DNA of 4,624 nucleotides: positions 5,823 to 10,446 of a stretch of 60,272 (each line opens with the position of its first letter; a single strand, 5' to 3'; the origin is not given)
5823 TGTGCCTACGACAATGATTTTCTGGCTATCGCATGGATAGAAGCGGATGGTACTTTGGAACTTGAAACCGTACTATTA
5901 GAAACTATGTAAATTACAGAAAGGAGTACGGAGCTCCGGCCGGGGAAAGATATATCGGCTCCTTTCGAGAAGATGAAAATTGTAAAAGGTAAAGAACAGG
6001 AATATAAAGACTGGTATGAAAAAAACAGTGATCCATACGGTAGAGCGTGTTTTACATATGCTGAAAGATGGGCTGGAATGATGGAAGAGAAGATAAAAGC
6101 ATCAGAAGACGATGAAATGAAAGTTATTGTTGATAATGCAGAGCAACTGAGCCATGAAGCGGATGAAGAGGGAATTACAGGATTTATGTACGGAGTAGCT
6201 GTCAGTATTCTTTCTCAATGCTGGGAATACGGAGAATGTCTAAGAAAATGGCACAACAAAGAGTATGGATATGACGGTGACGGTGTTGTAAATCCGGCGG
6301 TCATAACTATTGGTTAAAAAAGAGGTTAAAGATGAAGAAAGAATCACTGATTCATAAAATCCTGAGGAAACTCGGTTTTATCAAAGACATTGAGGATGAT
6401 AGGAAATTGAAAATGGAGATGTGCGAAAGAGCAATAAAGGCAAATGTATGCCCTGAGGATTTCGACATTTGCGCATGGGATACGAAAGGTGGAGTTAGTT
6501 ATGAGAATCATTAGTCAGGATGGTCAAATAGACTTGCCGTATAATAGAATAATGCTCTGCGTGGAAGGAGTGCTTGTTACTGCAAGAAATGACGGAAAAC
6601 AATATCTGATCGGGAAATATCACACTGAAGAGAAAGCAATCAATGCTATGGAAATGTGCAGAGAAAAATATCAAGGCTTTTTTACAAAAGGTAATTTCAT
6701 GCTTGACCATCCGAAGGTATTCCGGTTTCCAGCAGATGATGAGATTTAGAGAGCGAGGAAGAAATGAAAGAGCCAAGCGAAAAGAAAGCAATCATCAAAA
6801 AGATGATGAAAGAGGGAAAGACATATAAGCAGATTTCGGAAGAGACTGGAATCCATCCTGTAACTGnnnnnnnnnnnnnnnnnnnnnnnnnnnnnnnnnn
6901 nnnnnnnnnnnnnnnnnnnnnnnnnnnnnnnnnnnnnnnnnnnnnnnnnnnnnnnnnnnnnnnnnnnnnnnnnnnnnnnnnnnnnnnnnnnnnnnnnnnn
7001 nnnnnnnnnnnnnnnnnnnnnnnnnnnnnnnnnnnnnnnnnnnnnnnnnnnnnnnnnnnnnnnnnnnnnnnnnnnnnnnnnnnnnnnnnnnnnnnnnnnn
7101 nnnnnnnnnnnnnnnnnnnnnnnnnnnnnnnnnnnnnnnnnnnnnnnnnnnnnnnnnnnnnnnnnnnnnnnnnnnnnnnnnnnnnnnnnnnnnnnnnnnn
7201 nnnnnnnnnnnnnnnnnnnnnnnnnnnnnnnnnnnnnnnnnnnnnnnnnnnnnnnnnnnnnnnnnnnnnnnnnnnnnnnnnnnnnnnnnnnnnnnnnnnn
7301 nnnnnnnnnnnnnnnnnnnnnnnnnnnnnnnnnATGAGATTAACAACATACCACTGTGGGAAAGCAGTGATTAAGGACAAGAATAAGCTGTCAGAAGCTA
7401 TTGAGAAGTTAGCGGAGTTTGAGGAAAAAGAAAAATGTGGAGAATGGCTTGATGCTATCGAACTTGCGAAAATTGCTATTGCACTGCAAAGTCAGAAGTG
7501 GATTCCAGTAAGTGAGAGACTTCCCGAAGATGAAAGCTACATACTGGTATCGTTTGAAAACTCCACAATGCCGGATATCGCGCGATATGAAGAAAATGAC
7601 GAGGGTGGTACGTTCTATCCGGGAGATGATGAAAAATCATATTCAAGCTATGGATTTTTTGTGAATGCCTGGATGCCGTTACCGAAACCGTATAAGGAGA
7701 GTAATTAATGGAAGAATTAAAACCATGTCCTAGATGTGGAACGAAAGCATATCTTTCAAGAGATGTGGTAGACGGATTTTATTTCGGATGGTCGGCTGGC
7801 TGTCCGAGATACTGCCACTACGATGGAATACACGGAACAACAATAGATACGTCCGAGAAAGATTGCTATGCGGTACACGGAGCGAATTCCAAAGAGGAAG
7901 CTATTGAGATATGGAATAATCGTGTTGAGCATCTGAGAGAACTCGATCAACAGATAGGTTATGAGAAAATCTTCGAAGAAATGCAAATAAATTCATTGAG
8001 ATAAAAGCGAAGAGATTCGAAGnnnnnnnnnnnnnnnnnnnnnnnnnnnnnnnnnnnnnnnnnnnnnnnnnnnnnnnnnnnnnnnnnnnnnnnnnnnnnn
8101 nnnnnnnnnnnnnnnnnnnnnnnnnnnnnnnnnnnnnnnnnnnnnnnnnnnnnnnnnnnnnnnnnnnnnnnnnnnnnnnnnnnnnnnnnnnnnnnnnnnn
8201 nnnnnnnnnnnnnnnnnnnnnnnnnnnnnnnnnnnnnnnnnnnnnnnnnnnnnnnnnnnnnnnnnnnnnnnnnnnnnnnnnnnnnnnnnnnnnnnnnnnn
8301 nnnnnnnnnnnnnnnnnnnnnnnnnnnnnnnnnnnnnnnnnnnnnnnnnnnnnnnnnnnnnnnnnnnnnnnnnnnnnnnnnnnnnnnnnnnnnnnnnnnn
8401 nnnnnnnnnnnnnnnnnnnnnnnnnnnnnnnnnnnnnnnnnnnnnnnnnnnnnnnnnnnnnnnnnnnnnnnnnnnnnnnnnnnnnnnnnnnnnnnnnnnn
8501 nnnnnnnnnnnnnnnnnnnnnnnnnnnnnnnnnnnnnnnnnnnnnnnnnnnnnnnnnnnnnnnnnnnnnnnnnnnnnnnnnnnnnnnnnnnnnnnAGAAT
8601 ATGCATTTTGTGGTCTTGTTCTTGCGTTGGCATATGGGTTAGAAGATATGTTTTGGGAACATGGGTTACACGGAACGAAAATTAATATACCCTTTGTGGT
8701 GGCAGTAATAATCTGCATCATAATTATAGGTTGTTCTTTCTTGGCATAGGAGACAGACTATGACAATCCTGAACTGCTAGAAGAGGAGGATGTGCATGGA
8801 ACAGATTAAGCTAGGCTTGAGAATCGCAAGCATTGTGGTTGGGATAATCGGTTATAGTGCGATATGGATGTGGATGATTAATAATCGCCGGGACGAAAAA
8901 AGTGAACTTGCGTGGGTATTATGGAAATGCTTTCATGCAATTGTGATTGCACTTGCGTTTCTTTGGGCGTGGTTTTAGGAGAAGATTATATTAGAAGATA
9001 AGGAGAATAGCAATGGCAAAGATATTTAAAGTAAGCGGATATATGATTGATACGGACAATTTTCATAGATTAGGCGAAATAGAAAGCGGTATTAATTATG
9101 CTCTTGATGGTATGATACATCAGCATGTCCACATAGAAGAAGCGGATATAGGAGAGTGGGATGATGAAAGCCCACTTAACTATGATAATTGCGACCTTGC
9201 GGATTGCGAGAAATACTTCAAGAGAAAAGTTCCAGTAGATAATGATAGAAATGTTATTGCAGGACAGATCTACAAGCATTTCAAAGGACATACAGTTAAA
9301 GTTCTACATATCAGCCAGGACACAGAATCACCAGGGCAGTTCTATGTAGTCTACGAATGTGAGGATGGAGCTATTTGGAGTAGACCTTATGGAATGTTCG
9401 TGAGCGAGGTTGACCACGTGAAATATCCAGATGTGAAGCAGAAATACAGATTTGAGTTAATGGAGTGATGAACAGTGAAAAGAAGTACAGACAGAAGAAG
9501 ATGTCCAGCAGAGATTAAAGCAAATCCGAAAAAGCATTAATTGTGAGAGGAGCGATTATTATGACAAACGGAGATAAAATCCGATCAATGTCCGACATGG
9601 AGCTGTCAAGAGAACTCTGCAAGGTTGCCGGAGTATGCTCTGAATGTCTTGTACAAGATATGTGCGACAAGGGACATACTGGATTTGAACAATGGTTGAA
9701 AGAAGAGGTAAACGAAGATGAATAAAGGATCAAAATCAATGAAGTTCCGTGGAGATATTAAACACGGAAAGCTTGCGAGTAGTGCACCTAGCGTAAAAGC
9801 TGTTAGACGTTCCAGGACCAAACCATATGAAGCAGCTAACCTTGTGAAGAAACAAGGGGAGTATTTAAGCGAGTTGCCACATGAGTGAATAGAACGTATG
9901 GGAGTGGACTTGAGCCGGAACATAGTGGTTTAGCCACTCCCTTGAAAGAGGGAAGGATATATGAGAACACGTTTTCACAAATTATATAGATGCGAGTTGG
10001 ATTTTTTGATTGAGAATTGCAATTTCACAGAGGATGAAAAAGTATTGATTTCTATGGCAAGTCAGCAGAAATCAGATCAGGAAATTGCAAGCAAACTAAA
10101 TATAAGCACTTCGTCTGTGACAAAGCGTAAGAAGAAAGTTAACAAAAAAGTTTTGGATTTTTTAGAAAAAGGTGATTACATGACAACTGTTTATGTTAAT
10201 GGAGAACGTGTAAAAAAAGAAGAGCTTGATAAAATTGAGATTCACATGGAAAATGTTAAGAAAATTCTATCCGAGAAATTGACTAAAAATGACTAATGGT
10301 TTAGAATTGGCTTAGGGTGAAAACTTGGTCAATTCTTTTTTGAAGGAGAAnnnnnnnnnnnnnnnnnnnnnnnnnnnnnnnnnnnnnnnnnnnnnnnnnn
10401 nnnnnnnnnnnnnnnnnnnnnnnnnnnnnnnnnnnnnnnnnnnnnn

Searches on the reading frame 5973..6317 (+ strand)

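Call 26: search_protein_families(library=phrogs, proteins=[window:5973-6317:+], max_evalue=0.0001)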
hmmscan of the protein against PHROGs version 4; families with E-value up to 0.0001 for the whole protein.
window:5973-6317:+ (114 aa): 1 family
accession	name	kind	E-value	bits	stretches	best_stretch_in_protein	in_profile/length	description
phrog_9822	-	unknown function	1e-46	158.7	1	2-113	2-106/109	-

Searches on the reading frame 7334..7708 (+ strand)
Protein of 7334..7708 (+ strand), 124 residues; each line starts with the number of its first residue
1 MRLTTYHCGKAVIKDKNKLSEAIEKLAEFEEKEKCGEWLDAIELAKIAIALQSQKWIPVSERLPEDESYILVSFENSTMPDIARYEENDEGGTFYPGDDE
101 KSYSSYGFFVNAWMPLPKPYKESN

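Call 27: search_protein_families(library=phrogs, proteins=[window:7334-7708:+], max_evalue=0.0001)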
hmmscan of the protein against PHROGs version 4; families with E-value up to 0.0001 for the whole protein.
window:7334-7708:+ (124 aa): 4 families
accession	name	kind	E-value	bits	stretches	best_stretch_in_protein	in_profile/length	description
phrog_924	-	unknown function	1.4e-12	48.8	1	36-123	72-153/267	-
phrog_15198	-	unknown function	5.6e-12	46.9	1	31-123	60-156/159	-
phrog_7704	-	unknown function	2.4e-09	38.3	1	22-122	74-171/173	-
phrog_60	-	unknown function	1.9e-06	28.8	1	48-123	217-282/461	-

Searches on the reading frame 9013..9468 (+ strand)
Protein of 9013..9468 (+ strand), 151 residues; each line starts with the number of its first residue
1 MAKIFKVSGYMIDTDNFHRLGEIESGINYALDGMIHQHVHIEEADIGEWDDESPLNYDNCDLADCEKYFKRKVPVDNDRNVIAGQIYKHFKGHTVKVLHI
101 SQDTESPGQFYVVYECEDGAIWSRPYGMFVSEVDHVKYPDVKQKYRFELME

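Call 27: search_protein_families(library=phrogs, proteins=[window:9013-9468:+], max_evalue=0.0001)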
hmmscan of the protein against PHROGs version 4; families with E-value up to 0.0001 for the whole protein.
window:9013-9468:+ (151 aa): 3 families
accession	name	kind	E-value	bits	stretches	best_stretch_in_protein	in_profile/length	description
phrog_3154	-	unknown function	2.3e-10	41.9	1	1-72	1-78/80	-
phrog_21101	-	unknown function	1.7e-09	38.5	1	118-148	172-203/205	-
phrog_4767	-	unknown function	3e-05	23.9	1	76-144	4-76/505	-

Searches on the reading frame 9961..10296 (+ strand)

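Call 27: search_protein_families(library=phrogs, proteins=[window:9961-10296:+], max_evalue=0.0001)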
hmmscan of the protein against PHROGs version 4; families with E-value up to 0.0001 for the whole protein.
window:9961-10296:+ (111 aa): 3 families
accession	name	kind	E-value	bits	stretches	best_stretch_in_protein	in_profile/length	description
phrog_5767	-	transcription regulation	1.3e-06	29.1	1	12-80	280-348/393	sigma factor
phrog_8340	-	unknown function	6.1e-05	24.2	1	11-64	82-135/152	-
phrog_36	-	transcription regulation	6.2e-05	23.7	1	10-70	130-189/220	transcriptional regulator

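Call 37: search_protein_families(library=pfam, proteins=[window:9961-10296:+], max_evalue=0.05)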
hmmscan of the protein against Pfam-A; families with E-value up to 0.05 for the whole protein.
window:9961-10296:+ (111 aa): 2 families
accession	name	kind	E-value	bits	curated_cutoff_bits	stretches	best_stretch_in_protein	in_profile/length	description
PF00196.25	GerE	-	0.0041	17.2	23.5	1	22-63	3-44/57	Bacterial regulatory proteins, luxR family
PF13384.12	HTH_23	-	0.0049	17.1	24.6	1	24-61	4-42/50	Homeodomain-like domain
